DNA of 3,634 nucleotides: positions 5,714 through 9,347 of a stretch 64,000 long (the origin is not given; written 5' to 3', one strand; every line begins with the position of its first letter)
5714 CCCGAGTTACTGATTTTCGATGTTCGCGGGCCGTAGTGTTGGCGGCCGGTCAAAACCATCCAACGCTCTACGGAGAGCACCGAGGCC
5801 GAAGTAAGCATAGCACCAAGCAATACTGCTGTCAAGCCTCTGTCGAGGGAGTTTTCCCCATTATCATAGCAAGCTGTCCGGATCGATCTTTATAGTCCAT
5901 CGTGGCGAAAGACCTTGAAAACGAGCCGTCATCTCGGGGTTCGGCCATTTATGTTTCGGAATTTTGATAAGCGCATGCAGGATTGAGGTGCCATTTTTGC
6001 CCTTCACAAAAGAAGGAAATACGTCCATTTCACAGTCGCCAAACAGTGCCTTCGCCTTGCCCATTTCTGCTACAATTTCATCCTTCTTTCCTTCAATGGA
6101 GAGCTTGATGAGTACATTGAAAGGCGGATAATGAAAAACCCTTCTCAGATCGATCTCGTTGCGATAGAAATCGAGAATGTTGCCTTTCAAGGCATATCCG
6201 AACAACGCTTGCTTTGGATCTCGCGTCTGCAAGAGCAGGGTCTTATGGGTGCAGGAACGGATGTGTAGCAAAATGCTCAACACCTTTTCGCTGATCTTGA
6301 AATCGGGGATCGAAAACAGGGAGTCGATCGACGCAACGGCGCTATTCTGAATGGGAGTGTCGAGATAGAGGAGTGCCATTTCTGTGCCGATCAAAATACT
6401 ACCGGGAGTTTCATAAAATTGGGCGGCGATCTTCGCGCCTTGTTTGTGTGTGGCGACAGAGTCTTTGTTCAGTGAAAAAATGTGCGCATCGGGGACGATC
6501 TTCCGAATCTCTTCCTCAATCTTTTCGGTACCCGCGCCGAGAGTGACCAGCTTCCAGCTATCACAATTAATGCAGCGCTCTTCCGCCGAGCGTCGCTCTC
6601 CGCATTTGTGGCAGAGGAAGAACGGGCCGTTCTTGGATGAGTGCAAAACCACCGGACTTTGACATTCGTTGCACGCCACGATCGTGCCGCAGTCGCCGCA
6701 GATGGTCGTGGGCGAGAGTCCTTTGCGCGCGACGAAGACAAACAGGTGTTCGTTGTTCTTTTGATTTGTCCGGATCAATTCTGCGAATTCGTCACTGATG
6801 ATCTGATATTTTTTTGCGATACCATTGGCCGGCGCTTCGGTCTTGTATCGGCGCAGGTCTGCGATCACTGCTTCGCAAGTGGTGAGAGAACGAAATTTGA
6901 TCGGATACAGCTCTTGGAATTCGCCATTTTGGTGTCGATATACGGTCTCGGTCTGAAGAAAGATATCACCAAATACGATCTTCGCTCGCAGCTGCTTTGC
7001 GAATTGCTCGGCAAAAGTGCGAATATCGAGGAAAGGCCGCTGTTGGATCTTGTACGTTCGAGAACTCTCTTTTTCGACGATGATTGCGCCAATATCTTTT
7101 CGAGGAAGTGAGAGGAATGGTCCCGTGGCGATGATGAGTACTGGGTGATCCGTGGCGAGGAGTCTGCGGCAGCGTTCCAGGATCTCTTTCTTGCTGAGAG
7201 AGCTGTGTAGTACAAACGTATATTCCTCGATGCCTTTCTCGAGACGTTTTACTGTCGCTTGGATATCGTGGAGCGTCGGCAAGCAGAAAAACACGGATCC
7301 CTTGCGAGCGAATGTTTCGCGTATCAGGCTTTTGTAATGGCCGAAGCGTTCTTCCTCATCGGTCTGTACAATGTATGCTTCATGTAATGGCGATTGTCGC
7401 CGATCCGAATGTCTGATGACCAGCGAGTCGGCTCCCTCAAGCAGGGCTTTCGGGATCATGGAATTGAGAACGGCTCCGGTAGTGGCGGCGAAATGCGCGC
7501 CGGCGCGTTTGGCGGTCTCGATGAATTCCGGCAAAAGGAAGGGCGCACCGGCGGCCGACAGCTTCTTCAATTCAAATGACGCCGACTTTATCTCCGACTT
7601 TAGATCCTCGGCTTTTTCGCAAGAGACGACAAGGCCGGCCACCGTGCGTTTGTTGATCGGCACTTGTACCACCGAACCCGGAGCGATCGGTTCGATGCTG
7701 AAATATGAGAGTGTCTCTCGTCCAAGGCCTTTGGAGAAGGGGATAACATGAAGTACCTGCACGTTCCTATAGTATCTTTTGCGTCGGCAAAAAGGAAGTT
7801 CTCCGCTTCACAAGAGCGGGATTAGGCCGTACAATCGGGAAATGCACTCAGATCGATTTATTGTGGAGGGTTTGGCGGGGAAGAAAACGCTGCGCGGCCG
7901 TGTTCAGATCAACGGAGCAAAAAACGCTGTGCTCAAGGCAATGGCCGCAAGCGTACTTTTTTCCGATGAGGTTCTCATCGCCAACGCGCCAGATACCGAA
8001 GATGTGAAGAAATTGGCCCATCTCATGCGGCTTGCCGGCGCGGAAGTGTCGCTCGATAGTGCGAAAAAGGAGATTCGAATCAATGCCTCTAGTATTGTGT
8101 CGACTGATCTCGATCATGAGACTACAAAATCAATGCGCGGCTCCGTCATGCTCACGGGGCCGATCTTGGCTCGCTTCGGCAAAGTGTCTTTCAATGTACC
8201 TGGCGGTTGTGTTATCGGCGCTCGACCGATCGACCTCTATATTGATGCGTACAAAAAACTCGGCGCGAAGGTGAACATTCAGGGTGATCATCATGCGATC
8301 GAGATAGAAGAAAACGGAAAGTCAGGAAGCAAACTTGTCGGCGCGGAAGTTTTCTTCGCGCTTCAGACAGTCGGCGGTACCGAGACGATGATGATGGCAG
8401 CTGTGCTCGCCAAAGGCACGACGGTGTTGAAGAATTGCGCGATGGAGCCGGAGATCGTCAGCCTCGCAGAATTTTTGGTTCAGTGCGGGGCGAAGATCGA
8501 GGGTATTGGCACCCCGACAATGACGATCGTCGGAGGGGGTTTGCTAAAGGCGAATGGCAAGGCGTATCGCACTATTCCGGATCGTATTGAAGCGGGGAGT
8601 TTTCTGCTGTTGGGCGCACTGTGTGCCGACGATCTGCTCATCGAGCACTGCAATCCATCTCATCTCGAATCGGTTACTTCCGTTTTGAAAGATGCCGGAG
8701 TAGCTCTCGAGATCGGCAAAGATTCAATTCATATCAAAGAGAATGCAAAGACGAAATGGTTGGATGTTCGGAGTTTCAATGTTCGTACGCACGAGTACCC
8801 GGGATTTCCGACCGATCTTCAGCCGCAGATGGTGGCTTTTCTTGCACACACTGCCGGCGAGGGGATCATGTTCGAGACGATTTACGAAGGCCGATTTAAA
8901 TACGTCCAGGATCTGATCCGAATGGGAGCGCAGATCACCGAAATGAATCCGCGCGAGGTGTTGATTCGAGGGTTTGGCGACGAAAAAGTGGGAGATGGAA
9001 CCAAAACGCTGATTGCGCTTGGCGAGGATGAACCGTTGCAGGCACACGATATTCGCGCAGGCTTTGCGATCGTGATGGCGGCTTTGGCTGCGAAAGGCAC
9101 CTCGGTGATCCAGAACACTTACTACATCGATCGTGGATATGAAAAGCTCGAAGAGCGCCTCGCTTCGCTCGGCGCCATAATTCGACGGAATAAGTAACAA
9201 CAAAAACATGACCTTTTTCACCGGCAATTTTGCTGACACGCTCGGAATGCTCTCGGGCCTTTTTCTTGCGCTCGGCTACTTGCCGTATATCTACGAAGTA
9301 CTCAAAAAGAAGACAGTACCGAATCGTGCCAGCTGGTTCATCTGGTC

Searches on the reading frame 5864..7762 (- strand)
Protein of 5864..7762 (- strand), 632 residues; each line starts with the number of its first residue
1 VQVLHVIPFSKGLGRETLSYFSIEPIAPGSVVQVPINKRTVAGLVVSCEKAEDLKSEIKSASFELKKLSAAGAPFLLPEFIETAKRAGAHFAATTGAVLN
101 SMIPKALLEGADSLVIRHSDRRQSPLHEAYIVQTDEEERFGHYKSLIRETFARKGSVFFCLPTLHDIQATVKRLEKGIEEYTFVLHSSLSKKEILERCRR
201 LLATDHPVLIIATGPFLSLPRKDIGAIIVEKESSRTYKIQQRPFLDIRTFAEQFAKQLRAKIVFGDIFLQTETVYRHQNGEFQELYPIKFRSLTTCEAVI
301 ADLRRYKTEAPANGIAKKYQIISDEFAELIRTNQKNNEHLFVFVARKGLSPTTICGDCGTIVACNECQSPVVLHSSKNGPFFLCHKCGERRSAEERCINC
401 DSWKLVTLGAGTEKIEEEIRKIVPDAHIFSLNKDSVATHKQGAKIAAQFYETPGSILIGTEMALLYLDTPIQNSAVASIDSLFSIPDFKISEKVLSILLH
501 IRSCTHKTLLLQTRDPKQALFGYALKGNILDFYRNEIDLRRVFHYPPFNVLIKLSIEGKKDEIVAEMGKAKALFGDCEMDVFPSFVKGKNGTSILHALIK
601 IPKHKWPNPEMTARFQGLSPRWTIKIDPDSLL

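Call 45: search_protein_families(library=pfam, proteins=[window:5864-7762:-], max_evalue=0.00001)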
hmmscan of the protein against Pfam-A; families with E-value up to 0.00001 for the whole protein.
window:5864-7762:- (632 aa): 1 family
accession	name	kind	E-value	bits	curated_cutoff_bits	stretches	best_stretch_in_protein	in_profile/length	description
PF17764.6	PriA_3primeBD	-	5.2e-07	29.9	22.7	1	26-104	22-96/96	3'DNA-binding domain (3'BD)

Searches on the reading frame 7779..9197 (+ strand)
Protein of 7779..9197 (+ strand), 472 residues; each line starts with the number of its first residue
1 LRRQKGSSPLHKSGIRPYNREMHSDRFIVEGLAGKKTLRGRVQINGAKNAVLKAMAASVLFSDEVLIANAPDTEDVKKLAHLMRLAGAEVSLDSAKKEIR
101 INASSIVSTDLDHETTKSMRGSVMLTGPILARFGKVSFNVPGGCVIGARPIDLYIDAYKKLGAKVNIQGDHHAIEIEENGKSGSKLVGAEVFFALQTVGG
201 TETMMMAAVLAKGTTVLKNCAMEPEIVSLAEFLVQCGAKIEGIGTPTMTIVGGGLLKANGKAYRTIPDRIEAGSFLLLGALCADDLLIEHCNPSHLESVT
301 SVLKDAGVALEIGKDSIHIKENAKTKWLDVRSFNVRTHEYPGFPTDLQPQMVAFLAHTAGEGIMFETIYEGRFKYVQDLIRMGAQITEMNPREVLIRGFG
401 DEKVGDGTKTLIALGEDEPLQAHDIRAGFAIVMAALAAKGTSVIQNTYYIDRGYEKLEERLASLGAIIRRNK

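Call 45: search_protein_families(library=pfam, proteins=[window:7779-9197:+], max_evalue=0.00001)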
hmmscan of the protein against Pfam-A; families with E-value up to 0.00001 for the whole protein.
window:7779-9197:+ (472 aa): 1 family
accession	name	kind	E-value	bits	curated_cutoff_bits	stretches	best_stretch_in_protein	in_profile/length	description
PF00275.25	EPSP_synthase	-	3.6e-70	237.2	22.8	1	34-461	3-417/417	EPSP synthase (3-phosphoshikimate 1-carboxyvinyltransferase)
